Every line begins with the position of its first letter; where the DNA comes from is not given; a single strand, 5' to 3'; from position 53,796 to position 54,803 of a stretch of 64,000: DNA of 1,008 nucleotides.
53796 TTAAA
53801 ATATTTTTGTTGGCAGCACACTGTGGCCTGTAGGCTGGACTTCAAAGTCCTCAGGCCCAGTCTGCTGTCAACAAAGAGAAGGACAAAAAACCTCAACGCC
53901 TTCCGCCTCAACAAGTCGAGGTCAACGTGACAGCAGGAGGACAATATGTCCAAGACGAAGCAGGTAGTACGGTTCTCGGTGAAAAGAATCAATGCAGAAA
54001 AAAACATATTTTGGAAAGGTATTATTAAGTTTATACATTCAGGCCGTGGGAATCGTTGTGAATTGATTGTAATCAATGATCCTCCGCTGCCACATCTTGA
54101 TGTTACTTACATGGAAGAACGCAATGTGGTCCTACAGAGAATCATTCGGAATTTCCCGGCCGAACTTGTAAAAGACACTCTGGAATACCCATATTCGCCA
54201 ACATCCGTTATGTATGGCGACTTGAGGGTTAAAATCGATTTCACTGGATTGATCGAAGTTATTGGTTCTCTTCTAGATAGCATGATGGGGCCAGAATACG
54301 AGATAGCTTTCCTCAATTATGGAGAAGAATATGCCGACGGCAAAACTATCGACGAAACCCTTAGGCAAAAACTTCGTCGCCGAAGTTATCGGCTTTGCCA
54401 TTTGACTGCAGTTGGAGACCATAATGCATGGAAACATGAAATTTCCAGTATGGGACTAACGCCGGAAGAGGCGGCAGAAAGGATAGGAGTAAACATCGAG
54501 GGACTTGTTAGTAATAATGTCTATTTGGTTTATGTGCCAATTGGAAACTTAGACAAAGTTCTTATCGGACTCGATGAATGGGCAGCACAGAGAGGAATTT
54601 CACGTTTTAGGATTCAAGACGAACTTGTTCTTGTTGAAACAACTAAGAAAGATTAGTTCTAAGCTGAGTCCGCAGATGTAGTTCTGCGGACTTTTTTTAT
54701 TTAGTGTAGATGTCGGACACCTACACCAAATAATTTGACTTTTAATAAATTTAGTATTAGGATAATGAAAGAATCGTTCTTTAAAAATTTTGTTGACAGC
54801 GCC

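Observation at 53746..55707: Two paralogous expression units with homologous structured 5' leaders (about 150 nt) driving divergent hypothetical proteins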

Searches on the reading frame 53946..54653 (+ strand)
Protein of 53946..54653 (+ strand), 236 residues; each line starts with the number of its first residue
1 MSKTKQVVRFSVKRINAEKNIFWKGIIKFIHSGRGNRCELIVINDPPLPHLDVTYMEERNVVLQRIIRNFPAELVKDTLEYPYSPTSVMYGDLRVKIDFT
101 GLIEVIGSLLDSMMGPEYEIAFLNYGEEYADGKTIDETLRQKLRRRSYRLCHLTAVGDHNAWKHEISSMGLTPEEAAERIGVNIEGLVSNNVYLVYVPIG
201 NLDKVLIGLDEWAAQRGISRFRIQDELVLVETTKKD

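Call 6: search_protein_families(library=pfam, proteins=[window:53946-54653:+], max_evalue=1)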
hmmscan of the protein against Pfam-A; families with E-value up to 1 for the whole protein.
window:53946-54653:+ (236 aa): 0 families

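Call 13: find_homologous_proteins(query=window:53946-54653:+)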
Query window:53946-54653:+ (236 aa): 2 proteins with E <= 0.001 among 593 candidates.
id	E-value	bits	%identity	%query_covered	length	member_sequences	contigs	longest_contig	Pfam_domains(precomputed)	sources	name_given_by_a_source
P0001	8.2e-147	505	100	95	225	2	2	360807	-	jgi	jgi:hypothetical protein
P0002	1.6e-54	203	56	79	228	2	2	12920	-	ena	-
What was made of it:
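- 53946..54656 (+): CDS 1, 236 aa, orphan family subtype 1a. The N-terminal half is hypervariable. Two relatives among 5.8e9 proteins (call 13).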

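Call 17: find_encoding_contigs(protein=P0002, flank=10000)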
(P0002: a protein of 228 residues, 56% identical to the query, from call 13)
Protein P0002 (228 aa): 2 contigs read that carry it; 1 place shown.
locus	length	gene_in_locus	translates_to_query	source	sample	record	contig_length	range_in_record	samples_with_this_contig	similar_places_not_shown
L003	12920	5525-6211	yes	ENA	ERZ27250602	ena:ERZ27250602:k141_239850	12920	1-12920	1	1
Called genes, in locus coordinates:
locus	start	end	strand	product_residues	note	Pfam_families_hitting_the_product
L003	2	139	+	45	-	?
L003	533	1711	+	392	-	PF00266:Aminotran_5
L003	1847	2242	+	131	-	PF01592:NifU_N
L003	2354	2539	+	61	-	PF12797:Fer4_2 (weak), PF12837:Fer4_6 (weak), PF13237:Fer4_10 (weak), PF00037:Fer4 (weak), PF13459:Fer4_15, PF13370:Fer4_13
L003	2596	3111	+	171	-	PF01871:AMMECR1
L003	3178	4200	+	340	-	PF04055:Radical_SAM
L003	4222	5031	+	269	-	PF02900:LigB, PF01875:Memo (weak)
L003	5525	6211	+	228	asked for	-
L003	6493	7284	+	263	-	-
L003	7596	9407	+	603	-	-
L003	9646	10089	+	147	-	-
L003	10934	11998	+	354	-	-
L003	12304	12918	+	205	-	?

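Call 18: find_encoding_contigs(protein=P0001, flank=10000)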
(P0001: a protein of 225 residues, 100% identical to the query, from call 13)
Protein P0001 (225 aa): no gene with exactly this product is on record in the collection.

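Call 35: search_protein_families(library=padloc, proteins=[window:53946-54653:+, L003:5498-6208:+], max_evalue=1)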
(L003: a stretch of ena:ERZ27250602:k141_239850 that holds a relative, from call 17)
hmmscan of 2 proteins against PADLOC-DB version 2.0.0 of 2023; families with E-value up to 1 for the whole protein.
window:53946-54653:+ (236 aa): 0 families

L003:5498-6208:+ (237 aa): 0 families

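Call 36: search_protein_families(library=phrogs, proteins=[window:53946-54653:+, L003:5498-6208:+], max_evalue=1)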
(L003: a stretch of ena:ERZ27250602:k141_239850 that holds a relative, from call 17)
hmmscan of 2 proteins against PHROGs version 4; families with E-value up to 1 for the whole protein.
window:53946-54653:+ (236 aa): 0 families

L003:5498-6208:+ (237 aa): 0 families

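Call 37: search_protein_families(library=ncbifam, proteins=[window:53946-54653:+, L003:5498-6208:+], max_evalue=1)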
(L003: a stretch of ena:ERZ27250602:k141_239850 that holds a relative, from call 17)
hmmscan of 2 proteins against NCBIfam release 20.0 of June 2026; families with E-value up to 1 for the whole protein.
window:53946-54653:+ (236 aa): 0 families

L003:5498-6208:+ (237 aa): 0 families

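Call 48: find_homologous_proteins(query=A5, max_evalue=0.01)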
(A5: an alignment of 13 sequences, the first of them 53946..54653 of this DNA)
Query A5 (13 sequences) (236 aa, profile of the alignment): 8 proteins with E <= 0.01 among 6188 candidates.
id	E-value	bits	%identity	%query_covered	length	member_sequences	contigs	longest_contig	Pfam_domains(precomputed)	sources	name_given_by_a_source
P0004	2.0e-85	304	29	17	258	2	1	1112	-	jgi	-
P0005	2.8e-85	304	24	22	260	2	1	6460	-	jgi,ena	-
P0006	1.2e-83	298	24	17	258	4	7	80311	-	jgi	jgi:hypothetical protein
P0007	2.1e-82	294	29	17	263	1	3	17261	-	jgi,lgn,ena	-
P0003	1.1e-75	272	31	17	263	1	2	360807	-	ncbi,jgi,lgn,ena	ncbi:MAG: hypothetical protein WC242_04215 [Candidatus Paceibacterota bacterium]|jgi:hypothetical pr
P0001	1.4e-69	252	100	95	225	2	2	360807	-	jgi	jgi:hypothetical protein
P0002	4.2e-69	251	56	79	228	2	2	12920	-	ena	-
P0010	1.5e-36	144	-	-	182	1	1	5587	-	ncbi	-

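Call 66: search_protein_families(library=pfam, proteins=[L003:5498-6208:+], max_evalue=1)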
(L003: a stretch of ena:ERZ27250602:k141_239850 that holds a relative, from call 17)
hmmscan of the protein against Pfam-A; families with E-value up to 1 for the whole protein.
L003:5498-6208:+ (237 aa): 0 families
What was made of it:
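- Tried and rejected: Pfam, PADLOC, PHROGs and NCBIfam gave no hits or only noise (calls 6, 35-37, 66).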

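Call 68: predict_structure(alignment_id=A7)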
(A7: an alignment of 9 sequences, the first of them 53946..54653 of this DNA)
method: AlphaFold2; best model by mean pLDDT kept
length: 236 residues; sequences in the alignment: 9
mean_pLDDT: 62.5   pTM: 0.59
mean pLDDT of the five models: 62.5, 56.2, 55.3, 54.0, 42.9
residues with pLDDT >= 90: 0; 70-90: 83; 50-70: 107; < 50: 46
segments of 3 or more residues with pLDDT < 50: 47-57, 82-85, 126-134, 155-170, 232-236
pLDDT, mean of each block of 10 residues (from residue 1): 66 65 72 76 53 47 68 65 54 75 76 71 54 52 63 49 43 66 71 69 71 65 59 40
secondary structure, 60 per line:
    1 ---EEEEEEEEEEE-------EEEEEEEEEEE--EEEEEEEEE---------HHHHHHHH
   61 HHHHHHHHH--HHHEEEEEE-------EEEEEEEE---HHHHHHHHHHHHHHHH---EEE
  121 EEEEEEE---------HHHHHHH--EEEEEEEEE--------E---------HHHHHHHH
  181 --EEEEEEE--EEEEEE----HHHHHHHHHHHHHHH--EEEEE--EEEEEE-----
elements in order: E4-14 E22-32 E35-43 H53-69 E75-80 E88-95 H99-114 E118-127 H137-143 E146-154 H173-180 E183-189 E192-197 H202-216 E219-223 E226-231

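Call 72: fold_search(model_id=the predicted structure, library=pdb)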
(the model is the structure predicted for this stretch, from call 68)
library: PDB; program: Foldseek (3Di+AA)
matches with E <= 10: 1010; with E <= 0.001: 0
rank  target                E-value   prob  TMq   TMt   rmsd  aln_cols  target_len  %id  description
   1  6n1r_A                2.2e-02  0.60  0.23  0.13  14.8       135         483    9  Tetrahedral oligomeric complex of GyrA N-terminal fragment, solved by cryoEM in tetrahedral symmetry (released 2018-12-05)
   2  2xcr_D                2.7e-02  0.51  0.22  0.09  15.3       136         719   13  The 3.5A crystal structure of the catalytic core (B'A' region) of Staphylococcus aureus DNA Gyrase complexed with GSK2 (released 2010-08-04)
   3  2bmb                  5.2e-02  0.18  0.21  0.11  22.3       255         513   11  X-ray structure of the bifunctional 6-hydroxymethyl-7,8- dihydroxypterin pyrophosphokinase dihydropteroate synthase from (released 2006-01-17)
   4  7amv_A                8.8e-02  0.33  0.24  0.06  15.1       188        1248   11  Atomic structure of the poxvirus transcription pre-initiation complex in the initially melted state (released 2021-10-06)
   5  4ic7_D                1.1e-01  0.38  0.20  0.15   8.5       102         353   17  Crystal structure of the ERK5 kinase domain in complex with an MKK5 binding fragment (released 2013-02-13)
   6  8r4o_G                1.5e-01  0.63  0.23  0.17   8.7        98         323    8  Salt inducible kinase 3 in complex with inhibitor (released 2024-03-27)
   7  6sga_FR               1.5e-01  0.23  0.21  0.20  17.7       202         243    7  Body domain of the mt-SSU assemblosome from Trypanosoma brucei (released 2019-09-18)
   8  7duu_A                1.8e-01  0.04  0.10  0.09  19.3       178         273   14  Crystal structure of HLA molecule with an KIR receptor (released 2022-02-02)
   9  3mgj_A                1.9e-01  0.16  0.18  0.31   8.9       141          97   13  Crystal structure of the Saccharop_dh_N domain of MJ1480 protein from Methanococcus jannaschii. Northeast Structural G (released 2010-04-21)
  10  6pag_A                1.9e-01  0.04  0.09  0.08  19.1       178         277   13  Killer cell immunoglobulin-like receptor 2DL3 in complex with HLA-C*07:02 (released 2020-12-16)
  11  8r4o_C                2.3e-01  0.54  0.23  0.18   8.7        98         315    8  Salt inducible kinase 3 in complex with inhibitor (released 2024-03-27)
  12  7bff_B                2.4e-01  0.25  0.19  0.38   7.0       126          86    7  Circular permutant of ribosomal protein S6, P54-55 truncated, I25A mutant. (released 2022-07-13)
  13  6sga_FS               2.6e-01  0.20  0.21  0.19  16.9       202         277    6  Body domain of the mt-SSU assemblosome from Trypanosoma brucei (released 2019-09-18)
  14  4ywn_B                2.6e-01  0.13  0.14  0.22  14.8       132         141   14  Crystal structure of NADH-FMN oxidoreductase from Mycobacterium avium (released 2015-04-01)
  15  4qsg                  2.6e-01  0.11  0.18  0.18  14.8       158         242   14  Crystal structure of gas vesicle protein GvpF from Microcystis aeruginosa (released 2014-11-12)
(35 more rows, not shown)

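Call 95: fold_search(model_id=the predicted structure, library=viral)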
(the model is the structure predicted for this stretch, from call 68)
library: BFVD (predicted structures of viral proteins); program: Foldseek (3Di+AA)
matches with E <= 10: 858; with E <= 0.001: 0
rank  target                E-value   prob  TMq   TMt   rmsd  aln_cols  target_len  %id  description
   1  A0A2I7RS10            1.1e-02  0.12  0.14  0.14  16.9       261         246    7  Uncharacterized protein [Vibrio phage 1.224.A._10N.261.48.B1]
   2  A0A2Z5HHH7            2.5e-02  0.77  0.20  0.30  11.8       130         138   12  (no name in the UniProt tables at hand)
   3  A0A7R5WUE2            2.7e-02  0.69  0.29  0.17  13.5       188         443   16  Uncharacterized protein [Diachasmimorpha longicaudata entomopoxvirus]
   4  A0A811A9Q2            2.7e-02  0.11  0.13  0.11  14.8       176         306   14  (no name in the UniProt tables at hand)
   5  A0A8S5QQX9            2.7e-02  0.10  0.15  0.12  20.2       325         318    8  Replication associated protein [Caudovirales sp. ctkvU4]
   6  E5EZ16                3.2e-02  0.33  0.22  0.07  19.2       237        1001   10  (no name in the UniProt tables at hand)
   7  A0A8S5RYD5            3.6e-02  0.23  0.20  0.25  15.1       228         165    8  Uncharacterized protein [Siphoviridae sp. ctWdm1]
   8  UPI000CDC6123         3.6e-02  0.05  0.11  0.06  25.5       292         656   11  (no name look-up for this kind of identifier)
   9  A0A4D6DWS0            4.3e-02  0.38  0.16  0.22  14.3       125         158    9  Uncharacterized protein [Edwardsiella phage pEt-SU]
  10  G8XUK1                4.5e-02  0.35  0.22  0.15  24.1       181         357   14  Protein A27 [Aotine betaherpesvirus 1]
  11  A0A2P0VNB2            5.1e-02  0.07  0.14  0.13  22.1       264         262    8  Uncharacterized protein [Tetraselmis virus 1]
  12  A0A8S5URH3            5.7e-02  0.33  0.21  0.18  16.0       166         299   11  Replication-associated protein ORF2/G2P domain-containing protein [Siphoviridae sp. cthae16]
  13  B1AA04                7.3e-02  0.33  0.17  0.26  10.4        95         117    8  Tyrosine protein kinase (Fragment) [Flamingopox virus]
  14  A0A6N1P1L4            8.2e-02  0.75  0.29  0.43   6.4       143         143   10  Putative orfan [Tupanvirus soda lake]
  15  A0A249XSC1            8.7e-02  0.30  0.18  0.23   9.7       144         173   12  Uncharacterized protein [Mycobacterium phage Phabba]
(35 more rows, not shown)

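Call 96: search_solved_structures(query=A5, max_evalue=1)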
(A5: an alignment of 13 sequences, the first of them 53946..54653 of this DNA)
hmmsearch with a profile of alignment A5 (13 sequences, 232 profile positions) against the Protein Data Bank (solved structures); distinct sequences matched with E-value up to 1: 2.
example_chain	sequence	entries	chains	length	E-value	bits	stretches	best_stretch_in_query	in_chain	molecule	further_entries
9ijj_4M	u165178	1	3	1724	0.16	14.8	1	67-148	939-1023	Sperm flagellar protein 2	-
7p6k_I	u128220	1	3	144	0.49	13.2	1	129-195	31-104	synthetic nanobody Sb5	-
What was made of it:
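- Tried and rejected: PDB sequence profiles gave nothing (call 96).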
